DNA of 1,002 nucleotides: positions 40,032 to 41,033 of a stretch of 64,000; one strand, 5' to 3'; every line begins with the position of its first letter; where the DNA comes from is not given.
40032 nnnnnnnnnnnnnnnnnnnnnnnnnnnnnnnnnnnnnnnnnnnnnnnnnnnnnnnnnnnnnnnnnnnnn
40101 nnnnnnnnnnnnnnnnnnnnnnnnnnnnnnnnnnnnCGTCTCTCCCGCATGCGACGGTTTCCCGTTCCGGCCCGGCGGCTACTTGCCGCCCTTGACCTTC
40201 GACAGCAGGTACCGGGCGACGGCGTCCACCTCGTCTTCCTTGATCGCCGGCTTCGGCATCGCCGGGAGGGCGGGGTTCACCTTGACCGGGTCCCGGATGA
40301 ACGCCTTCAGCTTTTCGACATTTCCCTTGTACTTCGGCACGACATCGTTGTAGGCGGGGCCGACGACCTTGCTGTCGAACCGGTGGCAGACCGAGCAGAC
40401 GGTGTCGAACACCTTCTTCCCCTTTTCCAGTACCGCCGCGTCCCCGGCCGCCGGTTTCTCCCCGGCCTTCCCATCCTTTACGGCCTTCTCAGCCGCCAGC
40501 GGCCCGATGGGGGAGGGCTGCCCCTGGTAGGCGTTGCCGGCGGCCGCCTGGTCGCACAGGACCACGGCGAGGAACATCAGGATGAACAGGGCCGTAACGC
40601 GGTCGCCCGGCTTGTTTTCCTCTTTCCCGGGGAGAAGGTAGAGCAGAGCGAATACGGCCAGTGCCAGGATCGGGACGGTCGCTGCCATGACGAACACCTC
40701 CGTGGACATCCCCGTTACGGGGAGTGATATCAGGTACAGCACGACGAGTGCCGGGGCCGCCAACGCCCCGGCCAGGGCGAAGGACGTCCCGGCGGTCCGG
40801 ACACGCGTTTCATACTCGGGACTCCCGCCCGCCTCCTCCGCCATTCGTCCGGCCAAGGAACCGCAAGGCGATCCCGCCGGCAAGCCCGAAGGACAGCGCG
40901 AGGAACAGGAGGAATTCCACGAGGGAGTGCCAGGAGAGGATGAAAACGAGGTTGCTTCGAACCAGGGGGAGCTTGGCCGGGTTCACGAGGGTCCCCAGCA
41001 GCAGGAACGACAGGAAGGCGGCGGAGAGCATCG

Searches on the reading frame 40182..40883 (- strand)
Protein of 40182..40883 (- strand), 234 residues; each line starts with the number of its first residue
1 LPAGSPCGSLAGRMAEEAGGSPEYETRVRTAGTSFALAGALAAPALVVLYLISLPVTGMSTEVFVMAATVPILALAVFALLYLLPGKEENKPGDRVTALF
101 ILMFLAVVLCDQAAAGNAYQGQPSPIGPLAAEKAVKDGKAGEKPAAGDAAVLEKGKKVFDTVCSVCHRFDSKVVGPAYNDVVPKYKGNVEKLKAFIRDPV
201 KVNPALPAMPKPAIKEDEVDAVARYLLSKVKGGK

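Call 56: search_protein_families(library=pfam, max_evalue=0.001, proteins=[window:40182-40883:-])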
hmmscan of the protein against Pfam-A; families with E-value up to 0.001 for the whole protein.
window:40182-40883:- (234 aa): 2 families
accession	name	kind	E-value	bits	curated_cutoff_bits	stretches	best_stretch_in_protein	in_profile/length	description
PF00034.26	Cytochrom_C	-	5.6e-09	37.6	21.3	1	153-228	2-88/90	Cytochrome c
PF13442.11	Cytochrome_CBB3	-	1.8e-07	31.8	27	1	152-226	3-68/68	Cytochrome C oxidase, cbb3-type, subunit III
